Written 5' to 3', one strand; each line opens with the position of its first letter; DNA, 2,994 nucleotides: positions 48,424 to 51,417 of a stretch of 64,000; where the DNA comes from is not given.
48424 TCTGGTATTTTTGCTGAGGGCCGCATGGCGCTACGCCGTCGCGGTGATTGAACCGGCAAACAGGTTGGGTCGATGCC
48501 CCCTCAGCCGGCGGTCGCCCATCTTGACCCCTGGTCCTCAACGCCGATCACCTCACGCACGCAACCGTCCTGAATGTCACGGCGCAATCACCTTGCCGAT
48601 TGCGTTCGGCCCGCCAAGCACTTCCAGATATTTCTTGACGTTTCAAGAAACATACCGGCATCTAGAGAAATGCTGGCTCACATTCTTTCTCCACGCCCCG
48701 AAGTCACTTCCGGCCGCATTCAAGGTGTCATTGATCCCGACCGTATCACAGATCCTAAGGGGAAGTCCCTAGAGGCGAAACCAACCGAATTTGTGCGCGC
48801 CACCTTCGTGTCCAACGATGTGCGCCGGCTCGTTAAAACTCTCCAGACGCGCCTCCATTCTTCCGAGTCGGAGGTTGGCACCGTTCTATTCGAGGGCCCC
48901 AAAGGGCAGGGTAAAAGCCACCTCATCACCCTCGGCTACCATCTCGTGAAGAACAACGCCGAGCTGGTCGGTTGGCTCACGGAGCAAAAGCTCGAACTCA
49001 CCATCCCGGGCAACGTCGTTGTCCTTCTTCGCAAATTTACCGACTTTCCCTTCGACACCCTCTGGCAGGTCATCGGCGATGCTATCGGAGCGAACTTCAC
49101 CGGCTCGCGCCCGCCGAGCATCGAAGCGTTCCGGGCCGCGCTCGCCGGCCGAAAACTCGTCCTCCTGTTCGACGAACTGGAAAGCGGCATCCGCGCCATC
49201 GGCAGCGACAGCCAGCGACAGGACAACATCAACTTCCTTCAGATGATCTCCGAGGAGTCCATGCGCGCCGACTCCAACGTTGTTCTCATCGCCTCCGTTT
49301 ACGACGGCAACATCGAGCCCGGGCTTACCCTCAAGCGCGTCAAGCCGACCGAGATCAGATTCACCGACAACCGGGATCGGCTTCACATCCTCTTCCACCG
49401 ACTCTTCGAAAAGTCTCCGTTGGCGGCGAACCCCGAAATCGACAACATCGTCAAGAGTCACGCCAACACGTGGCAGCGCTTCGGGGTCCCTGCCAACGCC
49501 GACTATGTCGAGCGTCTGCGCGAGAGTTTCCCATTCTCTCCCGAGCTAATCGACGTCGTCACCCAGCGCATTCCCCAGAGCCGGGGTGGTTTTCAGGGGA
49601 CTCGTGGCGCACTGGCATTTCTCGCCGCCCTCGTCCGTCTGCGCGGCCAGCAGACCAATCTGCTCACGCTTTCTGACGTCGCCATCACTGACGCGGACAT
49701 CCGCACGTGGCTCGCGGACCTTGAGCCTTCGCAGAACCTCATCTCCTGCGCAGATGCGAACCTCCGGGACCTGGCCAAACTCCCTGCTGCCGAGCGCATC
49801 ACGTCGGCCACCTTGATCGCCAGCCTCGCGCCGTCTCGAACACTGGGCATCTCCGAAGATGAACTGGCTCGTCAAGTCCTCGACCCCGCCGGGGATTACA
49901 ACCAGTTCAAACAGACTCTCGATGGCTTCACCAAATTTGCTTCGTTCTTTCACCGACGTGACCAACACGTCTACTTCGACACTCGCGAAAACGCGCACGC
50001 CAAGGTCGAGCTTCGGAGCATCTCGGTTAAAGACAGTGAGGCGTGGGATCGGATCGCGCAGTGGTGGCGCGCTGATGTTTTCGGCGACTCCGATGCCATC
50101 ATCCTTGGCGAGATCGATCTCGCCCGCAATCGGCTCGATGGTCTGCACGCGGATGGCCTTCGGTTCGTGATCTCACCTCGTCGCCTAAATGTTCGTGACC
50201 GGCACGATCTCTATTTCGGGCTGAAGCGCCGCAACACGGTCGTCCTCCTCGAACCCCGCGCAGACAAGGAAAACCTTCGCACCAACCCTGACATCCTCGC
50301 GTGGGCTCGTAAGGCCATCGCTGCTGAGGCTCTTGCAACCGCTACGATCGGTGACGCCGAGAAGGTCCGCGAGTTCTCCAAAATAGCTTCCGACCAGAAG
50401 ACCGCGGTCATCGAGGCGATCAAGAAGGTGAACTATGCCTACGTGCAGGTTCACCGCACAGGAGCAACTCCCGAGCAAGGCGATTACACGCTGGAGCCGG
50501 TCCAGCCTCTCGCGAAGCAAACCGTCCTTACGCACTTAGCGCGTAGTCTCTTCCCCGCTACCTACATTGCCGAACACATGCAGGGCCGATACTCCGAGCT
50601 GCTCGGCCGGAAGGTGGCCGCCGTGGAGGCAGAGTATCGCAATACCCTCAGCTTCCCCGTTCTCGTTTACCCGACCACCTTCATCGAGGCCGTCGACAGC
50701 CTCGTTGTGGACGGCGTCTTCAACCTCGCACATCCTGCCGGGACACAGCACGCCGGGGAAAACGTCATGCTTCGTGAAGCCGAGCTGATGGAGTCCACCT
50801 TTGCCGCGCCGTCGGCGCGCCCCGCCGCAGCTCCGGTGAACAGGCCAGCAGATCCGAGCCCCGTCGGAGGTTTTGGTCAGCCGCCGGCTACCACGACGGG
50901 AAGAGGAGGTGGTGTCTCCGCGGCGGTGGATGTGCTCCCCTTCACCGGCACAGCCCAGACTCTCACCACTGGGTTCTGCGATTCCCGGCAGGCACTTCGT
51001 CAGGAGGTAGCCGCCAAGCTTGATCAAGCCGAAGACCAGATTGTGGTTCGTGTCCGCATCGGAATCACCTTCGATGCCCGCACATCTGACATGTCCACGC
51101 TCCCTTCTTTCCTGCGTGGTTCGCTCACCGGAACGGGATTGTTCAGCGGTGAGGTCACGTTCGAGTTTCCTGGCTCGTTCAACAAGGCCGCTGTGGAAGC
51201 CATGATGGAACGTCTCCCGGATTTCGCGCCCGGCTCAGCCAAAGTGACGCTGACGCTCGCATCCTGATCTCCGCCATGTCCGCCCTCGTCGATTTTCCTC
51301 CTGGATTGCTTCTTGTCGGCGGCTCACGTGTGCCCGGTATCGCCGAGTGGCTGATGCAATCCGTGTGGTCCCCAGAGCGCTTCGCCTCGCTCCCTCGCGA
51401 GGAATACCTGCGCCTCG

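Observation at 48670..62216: Eleven-gene, translationally coupled BREX-type-3-like operon with non-canonical composition and order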

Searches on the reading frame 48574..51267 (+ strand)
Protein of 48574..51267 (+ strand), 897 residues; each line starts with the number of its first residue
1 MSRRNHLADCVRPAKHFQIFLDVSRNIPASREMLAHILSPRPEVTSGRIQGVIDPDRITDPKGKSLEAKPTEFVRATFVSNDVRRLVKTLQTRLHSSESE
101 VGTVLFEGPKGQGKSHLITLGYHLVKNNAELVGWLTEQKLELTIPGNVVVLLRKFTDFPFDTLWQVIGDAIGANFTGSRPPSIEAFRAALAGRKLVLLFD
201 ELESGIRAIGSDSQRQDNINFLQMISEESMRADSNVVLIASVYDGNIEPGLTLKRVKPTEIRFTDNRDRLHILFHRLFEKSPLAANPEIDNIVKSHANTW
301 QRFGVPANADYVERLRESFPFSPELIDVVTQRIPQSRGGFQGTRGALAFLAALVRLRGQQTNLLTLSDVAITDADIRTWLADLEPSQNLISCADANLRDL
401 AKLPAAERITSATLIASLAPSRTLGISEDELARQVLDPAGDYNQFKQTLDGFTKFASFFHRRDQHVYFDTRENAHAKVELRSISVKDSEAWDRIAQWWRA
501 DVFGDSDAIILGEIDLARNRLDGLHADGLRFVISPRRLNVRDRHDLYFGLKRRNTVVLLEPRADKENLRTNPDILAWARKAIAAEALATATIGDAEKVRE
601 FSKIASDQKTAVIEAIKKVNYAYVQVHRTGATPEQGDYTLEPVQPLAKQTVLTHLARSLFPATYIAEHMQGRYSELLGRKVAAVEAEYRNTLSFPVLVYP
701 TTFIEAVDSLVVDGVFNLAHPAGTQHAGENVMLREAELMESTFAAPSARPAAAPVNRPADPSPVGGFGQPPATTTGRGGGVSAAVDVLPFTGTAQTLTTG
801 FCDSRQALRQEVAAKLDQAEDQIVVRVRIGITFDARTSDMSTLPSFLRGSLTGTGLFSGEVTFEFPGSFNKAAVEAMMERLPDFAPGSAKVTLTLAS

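Call 5: search_protein_families(library=pfam, proteins=[window:48574-51267:+], max_evalue=0.01)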
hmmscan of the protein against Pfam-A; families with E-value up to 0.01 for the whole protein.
window:48574-51267:+ (897 aa): 2 families
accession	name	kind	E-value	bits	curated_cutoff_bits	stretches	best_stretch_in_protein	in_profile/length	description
PF04465.17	DUF499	-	0.0013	17.1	23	1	181-349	77-262/1024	Protein of unknown function (DUF499)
PF25199.1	nSTAND_NTPase5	-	0.0087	16.3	34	0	82-139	20-80/145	Novel STAND NTPase 5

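Call 6: search_protein_families(library=padloc, proteins=[window:48574-51267:+], max_evalue=0.01)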
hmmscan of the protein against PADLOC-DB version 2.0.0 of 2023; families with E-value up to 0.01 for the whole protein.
window:48574-51267:+ (897 aa): 2 families
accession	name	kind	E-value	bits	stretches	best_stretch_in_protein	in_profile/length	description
PDLC00662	HmaC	-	2.3e-12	44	1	196-490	195-525/941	AAA+ ATPase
PDLC02192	DUF499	-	9.5e-09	31.6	1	270-479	258-483/1022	-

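Call 7: search_protein_families(library=ncbifam, proteins=[window:48574-51267:+], max_evalue=0.01)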
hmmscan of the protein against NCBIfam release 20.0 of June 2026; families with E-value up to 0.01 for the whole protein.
window:48574-51267:+ (897 aa): 2 families
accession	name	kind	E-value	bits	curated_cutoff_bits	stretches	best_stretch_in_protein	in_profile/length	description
NF042962.1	DUF499_antiphage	equivalog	1.1e-12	46.8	1200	1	270-617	257-617/1025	anti-phage-associated DUF499 domain-containing protein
TIGR03420.1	DnaA_homol_Hda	equivalog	0.0099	15.4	194.8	0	76-139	15-76/226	DnaA regulatory inactivator Hda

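Call 77: search_solved_structures(query=A5, max_evalue=1)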
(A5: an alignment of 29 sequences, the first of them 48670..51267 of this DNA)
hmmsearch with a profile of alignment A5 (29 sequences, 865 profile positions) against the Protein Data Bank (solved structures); distinct sequences matched with E-value up to 1: 1.
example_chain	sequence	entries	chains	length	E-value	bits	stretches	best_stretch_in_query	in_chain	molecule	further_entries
1xdw_A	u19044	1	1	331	0.12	13.4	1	653-699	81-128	NAD+-dependent (R)-2-Hydroxyglutarate Dehydrogenase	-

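Call 78: search_protein_families(library=pfam, alignment_id=A5, max_evalue=0.01)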
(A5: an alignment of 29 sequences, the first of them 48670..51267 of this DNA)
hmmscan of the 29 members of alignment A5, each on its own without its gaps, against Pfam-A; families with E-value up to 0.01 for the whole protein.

A. member 1, window:48670-51267:+ (865 aa): 2 families
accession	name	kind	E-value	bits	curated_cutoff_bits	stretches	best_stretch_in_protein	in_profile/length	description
PF04465.17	DUF499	-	0.0012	17.2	23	1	149-317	77-262/1024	Protein of unknown function (DUF499)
PF25199.1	nSTAND_NTPase5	-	0.0084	16.4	34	0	50-107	20-80/145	Novel STAND NTPase 5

B. families by the number of members that match (of 29 scanned): 7 families
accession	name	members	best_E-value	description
PF13401.12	AAA_22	12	3.4e-06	AAA domain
PF04465.17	DUF499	6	3e-07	Protein of unknown function (DUF499)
PF07693.20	KAP_NTPase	1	0.0021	KAP family P-loop domain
PF00004.35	AAA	1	0.0026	ATPase family associated with various cellular activities (AAA)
PF13191.12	AAA_16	1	0.0044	AAA ATPase domain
PF25199.1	nSTAND_NTPase5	1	0.0084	Novel STAND NTPase 5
PF00931.28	NB-ARC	1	0.0086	NB-ARC domain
